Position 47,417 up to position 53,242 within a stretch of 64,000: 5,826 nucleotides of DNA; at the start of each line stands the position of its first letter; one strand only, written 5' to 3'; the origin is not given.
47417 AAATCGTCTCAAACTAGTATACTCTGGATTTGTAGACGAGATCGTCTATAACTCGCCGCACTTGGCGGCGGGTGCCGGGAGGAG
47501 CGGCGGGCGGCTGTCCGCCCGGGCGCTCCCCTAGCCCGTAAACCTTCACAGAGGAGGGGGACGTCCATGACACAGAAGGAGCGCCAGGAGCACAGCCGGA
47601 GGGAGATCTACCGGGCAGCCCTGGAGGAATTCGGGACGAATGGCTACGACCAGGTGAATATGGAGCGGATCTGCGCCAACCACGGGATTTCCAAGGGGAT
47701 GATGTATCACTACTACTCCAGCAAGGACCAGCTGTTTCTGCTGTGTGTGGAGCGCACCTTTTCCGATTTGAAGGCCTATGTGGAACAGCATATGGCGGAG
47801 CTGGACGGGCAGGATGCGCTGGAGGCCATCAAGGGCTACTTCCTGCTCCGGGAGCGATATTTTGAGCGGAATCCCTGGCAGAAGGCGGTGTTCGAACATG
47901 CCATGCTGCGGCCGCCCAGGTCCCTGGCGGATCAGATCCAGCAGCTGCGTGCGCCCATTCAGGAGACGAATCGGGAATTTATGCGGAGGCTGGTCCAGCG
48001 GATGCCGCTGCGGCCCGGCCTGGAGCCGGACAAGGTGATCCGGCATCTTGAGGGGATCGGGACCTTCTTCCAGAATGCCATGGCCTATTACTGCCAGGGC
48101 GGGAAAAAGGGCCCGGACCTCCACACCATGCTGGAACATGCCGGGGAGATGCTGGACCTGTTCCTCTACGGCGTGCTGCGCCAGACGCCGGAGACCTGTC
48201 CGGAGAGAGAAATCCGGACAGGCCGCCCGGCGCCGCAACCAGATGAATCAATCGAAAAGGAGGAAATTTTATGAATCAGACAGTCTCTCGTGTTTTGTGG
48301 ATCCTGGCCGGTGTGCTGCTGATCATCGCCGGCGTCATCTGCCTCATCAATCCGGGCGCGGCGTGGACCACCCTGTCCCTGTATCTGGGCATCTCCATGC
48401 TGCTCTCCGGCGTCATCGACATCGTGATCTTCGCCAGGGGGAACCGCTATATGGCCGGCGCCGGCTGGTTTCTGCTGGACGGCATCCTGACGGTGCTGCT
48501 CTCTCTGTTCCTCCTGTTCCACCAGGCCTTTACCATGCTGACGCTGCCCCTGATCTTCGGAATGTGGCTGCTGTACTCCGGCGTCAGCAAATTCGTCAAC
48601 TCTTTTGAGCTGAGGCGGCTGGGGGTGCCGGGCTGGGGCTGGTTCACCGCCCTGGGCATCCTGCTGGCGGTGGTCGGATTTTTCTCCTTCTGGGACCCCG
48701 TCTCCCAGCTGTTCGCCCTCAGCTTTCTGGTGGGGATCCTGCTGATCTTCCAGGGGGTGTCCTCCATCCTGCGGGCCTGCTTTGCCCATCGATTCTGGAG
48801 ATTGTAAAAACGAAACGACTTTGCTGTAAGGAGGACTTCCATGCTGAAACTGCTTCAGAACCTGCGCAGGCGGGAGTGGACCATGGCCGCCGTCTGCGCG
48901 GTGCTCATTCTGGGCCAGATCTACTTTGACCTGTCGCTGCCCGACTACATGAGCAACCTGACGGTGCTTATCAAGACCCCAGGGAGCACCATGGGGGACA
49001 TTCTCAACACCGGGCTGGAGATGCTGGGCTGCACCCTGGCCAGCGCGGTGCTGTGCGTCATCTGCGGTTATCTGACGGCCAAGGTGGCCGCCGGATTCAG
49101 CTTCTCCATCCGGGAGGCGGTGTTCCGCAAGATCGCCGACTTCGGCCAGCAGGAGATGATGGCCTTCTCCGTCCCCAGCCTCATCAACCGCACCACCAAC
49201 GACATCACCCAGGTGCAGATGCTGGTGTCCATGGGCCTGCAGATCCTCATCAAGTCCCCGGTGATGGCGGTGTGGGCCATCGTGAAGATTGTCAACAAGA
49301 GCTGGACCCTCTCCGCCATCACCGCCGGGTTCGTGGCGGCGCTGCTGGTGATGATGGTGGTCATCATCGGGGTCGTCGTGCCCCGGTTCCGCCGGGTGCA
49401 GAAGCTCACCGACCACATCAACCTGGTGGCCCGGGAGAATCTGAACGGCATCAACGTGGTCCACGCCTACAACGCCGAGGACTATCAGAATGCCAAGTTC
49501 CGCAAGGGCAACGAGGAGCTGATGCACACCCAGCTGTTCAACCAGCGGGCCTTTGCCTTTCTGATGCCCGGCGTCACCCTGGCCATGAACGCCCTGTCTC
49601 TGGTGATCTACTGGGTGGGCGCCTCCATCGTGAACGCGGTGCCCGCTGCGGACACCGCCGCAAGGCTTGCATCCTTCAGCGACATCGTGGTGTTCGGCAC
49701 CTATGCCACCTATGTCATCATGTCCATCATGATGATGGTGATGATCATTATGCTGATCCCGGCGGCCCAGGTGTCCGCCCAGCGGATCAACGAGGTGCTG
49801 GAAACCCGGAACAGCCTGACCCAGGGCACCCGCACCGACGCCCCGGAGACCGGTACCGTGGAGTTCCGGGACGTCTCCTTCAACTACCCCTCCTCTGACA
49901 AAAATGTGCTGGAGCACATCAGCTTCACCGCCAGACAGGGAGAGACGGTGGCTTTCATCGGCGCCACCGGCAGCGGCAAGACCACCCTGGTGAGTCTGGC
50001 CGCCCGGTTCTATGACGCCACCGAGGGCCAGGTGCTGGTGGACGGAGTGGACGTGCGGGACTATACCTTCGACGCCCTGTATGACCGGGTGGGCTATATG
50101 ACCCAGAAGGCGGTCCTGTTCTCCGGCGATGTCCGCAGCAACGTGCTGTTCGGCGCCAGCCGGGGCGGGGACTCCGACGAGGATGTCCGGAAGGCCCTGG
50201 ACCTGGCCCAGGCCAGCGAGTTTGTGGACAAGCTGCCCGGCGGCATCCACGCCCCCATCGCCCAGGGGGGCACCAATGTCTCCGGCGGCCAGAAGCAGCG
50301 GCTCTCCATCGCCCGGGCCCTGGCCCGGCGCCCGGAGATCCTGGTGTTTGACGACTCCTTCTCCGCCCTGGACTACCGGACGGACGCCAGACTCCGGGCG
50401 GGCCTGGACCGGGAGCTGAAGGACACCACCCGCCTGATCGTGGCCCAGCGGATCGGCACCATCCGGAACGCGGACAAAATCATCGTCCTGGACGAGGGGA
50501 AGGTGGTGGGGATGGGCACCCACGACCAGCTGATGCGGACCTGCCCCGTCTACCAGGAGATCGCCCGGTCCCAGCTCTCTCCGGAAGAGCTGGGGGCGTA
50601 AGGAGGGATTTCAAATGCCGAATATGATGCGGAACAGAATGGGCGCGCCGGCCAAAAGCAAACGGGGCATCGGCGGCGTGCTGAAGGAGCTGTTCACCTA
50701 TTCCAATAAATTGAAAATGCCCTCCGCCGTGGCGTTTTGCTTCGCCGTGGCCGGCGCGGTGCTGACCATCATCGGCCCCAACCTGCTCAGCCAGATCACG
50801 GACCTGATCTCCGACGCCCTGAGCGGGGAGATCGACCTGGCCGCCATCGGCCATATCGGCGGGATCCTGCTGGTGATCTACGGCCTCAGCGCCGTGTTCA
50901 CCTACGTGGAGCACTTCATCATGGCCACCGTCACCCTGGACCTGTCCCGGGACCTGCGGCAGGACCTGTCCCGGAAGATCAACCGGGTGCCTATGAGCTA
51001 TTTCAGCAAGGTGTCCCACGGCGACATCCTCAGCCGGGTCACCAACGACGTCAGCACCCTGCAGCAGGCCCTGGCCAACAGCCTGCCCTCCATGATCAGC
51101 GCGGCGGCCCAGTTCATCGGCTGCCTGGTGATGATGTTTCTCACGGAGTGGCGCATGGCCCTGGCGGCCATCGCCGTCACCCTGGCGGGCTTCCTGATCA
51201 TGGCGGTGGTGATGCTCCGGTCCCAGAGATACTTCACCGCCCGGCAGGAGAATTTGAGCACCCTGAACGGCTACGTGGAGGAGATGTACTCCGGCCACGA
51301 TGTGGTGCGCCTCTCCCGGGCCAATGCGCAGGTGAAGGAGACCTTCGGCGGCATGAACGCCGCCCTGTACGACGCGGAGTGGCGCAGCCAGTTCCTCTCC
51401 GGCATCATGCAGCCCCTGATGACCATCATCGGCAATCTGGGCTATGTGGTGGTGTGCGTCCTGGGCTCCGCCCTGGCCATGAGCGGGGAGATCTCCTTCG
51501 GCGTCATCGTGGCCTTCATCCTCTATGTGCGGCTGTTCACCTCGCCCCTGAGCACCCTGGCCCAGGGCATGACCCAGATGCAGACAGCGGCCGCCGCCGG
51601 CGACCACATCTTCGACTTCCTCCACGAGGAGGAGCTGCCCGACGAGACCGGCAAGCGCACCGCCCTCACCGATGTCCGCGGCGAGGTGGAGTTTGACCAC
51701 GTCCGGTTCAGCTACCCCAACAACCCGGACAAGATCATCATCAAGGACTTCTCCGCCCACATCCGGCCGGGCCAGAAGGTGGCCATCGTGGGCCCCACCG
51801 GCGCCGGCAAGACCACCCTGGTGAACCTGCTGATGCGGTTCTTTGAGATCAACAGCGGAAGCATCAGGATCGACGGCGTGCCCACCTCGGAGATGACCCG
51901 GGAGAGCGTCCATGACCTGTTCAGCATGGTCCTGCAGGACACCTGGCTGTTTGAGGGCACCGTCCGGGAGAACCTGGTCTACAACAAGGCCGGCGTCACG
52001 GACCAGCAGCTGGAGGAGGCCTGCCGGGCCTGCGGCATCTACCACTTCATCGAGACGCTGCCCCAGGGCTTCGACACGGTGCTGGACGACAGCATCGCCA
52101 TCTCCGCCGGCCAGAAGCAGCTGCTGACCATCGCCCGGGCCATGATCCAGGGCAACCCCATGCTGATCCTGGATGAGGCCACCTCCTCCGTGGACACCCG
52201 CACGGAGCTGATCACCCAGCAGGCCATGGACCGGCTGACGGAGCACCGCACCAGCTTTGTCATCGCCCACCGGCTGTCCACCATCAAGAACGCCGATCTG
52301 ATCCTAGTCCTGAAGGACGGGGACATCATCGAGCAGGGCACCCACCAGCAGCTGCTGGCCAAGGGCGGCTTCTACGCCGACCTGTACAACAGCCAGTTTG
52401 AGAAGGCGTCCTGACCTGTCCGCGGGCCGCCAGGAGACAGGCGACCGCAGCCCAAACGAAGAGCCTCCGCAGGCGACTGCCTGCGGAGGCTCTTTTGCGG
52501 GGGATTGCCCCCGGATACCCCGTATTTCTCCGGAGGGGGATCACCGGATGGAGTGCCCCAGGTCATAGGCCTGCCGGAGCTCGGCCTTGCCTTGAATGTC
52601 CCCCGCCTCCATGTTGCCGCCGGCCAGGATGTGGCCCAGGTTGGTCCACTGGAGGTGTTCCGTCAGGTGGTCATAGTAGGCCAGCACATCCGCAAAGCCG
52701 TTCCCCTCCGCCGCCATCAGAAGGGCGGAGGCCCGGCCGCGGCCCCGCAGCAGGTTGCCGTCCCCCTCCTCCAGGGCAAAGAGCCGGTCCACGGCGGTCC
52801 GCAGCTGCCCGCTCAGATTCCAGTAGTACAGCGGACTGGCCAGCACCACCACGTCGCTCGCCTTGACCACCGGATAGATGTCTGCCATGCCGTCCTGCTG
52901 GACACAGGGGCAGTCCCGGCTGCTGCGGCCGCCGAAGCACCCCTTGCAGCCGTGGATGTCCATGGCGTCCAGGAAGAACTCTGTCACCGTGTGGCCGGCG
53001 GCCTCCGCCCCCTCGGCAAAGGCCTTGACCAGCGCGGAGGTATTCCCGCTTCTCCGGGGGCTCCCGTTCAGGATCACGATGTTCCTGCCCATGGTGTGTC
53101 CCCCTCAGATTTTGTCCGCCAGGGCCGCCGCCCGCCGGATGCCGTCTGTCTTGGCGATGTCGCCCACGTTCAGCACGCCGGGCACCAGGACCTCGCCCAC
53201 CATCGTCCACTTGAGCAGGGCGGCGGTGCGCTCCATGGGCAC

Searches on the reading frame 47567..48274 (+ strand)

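Call 35: search_protein_families(library=pfam, proteins=[window:47567-48274:+])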
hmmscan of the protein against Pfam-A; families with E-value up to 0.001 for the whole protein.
window:47567-48274:+ (235 aa): 1 family
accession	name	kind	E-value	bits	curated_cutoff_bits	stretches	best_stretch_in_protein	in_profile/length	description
PF00440.29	TetR_N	-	7.3e-13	48.5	24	1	14-58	1-45/47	Bacterial regulatory proteins, tetR family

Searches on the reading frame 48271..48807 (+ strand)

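Call 35: search_protein_families(library=pfam, proteins=[window:48271-48807:+])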
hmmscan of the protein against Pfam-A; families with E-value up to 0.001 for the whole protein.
window:48271-48807:+ (178 aa): 1 family
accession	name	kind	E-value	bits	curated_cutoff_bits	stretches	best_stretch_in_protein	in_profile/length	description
PF03729.18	DUF308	-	1.1e-25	90.1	25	3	12-83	1-73/73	Short repeat of unknown function (DUF308)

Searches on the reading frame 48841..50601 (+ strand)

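Call 35: search_protein_families(library=pfam, proteins=[window:48841-50601:+])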
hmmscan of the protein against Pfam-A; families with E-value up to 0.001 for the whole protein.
window:48841-50601:+ (586 aa): 2 families
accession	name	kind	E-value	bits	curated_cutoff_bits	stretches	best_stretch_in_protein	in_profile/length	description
PF00005.33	ABC_tran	-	3.4e-27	96.1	25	1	357-507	1-136/137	ABC transporter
PF00664.28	ABC_membrane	-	9.7e-25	88.2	28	1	49-295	33-273/274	ABC transporter transmembrane region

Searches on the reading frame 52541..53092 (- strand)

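Call 41: search_protein_families(library=pfam, max_evalue=0.00001, proteins=[window:52541-53092:-])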
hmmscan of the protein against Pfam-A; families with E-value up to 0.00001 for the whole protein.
window:52541-53092:- (183 aa): 2 families
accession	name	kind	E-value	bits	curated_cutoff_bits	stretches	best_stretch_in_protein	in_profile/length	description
PF03358.20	FMN_red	-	2.1e-19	70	24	1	4-154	2-142/152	NADPH-dependent FMN reductase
PF02525.22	Flavodoxin_2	-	7.2e-14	52.4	27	1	4-174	2-192/198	Flavodoxin-like fold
